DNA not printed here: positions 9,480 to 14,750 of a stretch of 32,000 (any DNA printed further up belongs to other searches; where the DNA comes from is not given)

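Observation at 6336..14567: Uncharacterised glycosylation locus: TPR-GT41, TIGR03032/DUF4915 and a six-module fusion enzyme, placed back-to-back with the giant surface-protein gene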

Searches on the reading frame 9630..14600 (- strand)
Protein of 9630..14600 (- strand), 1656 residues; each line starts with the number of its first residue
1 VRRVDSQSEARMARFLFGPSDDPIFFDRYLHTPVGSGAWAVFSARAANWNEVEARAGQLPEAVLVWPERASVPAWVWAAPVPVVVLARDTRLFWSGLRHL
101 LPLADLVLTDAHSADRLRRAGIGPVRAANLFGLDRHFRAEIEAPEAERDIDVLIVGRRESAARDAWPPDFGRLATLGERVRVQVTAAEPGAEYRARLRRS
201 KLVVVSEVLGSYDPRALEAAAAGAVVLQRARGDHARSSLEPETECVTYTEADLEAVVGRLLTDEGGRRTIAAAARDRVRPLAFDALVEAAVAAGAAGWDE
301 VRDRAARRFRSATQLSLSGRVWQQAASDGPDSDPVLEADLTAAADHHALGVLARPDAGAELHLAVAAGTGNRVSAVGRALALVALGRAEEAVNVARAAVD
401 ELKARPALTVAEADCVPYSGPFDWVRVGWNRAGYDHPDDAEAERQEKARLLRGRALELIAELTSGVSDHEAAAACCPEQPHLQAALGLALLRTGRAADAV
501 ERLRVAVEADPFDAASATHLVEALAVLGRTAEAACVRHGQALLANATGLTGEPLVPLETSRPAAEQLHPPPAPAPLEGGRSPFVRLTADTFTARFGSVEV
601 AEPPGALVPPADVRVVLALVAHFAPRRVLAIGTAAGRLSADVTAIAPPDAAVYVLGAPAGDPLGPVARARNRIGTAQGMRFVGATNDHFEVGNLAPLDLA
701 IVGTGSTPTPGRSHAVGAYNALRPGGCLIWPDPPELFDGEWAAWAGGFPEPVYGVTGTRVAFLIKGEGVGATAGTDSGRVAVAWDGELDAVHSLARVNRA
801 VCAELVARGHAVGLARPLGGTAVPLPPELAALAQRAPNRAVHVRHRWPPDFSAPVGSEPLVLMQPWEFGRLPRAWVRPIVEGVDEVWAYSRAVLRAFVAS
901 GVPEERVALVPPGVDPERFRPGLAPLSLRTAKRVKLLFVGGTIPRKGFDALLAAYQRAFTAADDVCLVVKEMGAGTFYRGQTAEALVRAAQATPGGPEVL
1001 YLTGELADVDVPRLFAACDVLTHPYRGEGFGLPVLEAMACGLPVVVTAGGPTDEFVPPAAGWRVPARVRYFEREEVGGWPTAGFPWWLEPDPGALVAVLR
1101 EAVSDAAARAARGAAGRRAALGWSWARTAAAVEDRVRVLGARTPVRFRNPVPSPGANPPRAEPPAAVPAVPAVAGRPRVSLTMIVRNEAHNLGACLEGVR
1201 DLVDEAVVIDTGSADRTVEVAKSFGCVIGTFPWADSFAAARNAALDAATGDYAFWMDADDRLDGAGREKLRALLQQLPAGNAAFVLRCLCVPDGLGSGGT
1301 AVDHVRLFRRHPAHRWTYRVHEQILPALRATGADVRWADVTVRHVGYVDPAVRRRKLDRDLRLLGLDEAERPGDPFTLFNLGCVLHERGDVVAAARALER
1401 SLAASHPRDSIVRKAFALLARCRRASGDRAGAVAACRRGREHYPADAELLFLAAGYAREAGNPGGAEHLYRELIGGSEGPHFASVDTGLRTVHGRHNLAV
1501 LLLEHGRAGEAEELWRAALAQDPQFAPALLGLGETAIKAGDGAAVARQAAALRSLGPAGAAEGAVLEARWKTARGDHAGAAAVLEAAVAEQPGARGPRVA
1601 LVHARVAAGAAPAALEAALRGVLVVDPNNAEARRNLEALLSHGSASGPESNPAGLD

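Call 5: search_protein_families(library=pfam, proteins=[window:9630-14600:-], max_evalue=0.01)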
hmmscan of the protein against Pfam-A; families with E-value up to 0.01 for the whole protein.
window:9630-14600:- (1656 aa): 11 families
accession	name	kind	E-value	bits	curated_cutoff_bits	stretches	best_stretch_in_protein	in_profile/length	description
PF13692.12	Glyco_trans_1_4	-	1.9e-19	70.8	27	1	935-1056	3-115/142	Glycosyl transferases group 1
PF00534.26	Glycos_transf_1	-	1.2e-17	64.4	26.4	1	932-1059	14-134/172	Glycosyl transferases group 1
PF00535.33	Glycos_transf_2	-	1.8e-17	64.2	23.3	1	1181-1282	2-111/168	Glycosyl transferase family 2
PF13524.12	Glyco_trans_1_2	-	2.7e-16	60.2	25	1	147-279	12-130/144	Glycosyl transferase-like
PF13431.12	TPR_17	-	8.3e-11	41.7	24.4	0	1515-1541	2-28/34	Tetratricopeptide repeat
PF07719.23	TPR_2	-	2e-09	37.3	27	0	1496-1524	5-33/34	Tetratricopeptide repeat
PF13428.12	TPR_14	-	7.6e-09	35.8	23.5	1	1496-1534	5-43/44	Tetratricopeptide repeat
PF14559.12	TPR_19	-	1.8e-08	35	25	1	1502-1544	1-43/68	Tetratricopeptide repeat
PF13439.12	Glyco_transf_4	-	1.1e-07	32.5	28.5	1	826-918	83-170/170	Glycosyltransferase Family 4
PF00515.34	TPR_1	-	0.0034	17.6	27.8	0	1497-1525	6-34/34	Tetratricopeptide repeat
PF03704.23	BTAD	-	0.0036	18.1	22.1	1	440-534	25-116/146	Bacterial transcriptional activator domain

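Call 6: search_protein_families(library=ncbifam, proteins=[window:9630-14600:-], max_evalue=0.01)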
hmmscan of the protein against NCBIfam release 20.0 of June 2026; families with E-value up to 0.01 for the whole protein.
window:9630-14600:- (1656 aa): 25 families
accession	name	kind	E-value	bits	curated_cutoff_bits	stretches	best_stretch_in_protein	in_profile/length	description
TIGR04047.1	MSMEG_0565_glyc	hypoth_equivalog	1.3e-19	70.5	259.85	1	906-1067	160-327/373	MSMEG_0565 family glycosyltransferase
NF053787.1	GlcN_PG_synth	equivalog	3.3e-15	55.8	480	1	873-1064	134-308/361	N-acetylglucosaminyl phosphatidylglycerol synthase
TIGR03088.1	stp2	hypoth_equivalog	6.3e-14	51.8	409.05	1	899-1056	154-311/374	TIGR03088 family PEP-CTERM/XrtA system glycosyltransferase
TIGR03449.1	mycothiol_MshA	equivalog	1.1e-12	47.5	462.5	1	903-1050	186-336/406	D-inositol-3-phosphate glycosyltransferase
TIGR04195.1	S_glycosyl_SunS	equivalog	8.4e-12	44.6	350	1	1176-1388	56-266/421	SunS family peptide S-glycosyltransferase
NF041876.1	EPS_EpsE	equivalog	3.4e-11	43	400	1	904-1056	185-334/389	exopolysaccharide biosynthesis GT4 family glycosyltransferase EpsE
TIGR02917.1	PEP_TPR_lipo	equivalog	1.1e-08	33.5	312.2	2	472-534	829-891/899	XrtA/PEP-CTERM system TPR-repeat protein PrsT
TIGR02521.1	type_IV_pilW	equivalog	1.2e-08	34.8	154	0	1496-1579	139-221/234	type IV pilus biogenesis/stability protein PilW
TIGR02149.1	glgA_Coryne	subfamily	3.2e-08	33.1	302.4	1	882-1056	144-322/391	glycogen synthase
NF038229.1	Glyco4_Geo_Pelo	equivalog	5.5e-07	28.9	400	1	884-1046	111-266/338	GPMC system family 4 glycosyltransferase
TIGR03939.1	PGA_TPR_OMP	equivalog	1.1e-06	27.2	366.65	1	1510-1641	104-235/800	poly-beta-1,6 N-acetyl-D-glucosamine export porin PgaA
NF033920.0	C39_PA2778_fam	equivalog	1.5e-06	27.8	150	0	436-535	146-245/255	PA2778 family cysteine peptidase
TIGR04063.1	stp3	hypoth_equivalog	4.4e-06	25.8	442.05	1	871-1050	146-327/397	TIGR04063 family PEP-CTERM/XrtA system glycosyltransferase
TIGR04283.1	glyco_like_mftF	equivalog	7.5e-06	25.7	182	1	1184-1284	6-107/221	TIGR04283 family arsenosugar biosynthesis glycosyltransferase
NF052415.1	T3SS_chap_SctY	equivalog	1.2e-05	25.8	70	1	1498-1589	12-105/106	type III secretion apparatus assembly chaperone SctY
NF010496.0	PRK13915.1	equivalog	7.7e-05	21.9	262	1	1176-1227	30-87/307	glucosyl-3-phosphoglycerate synthase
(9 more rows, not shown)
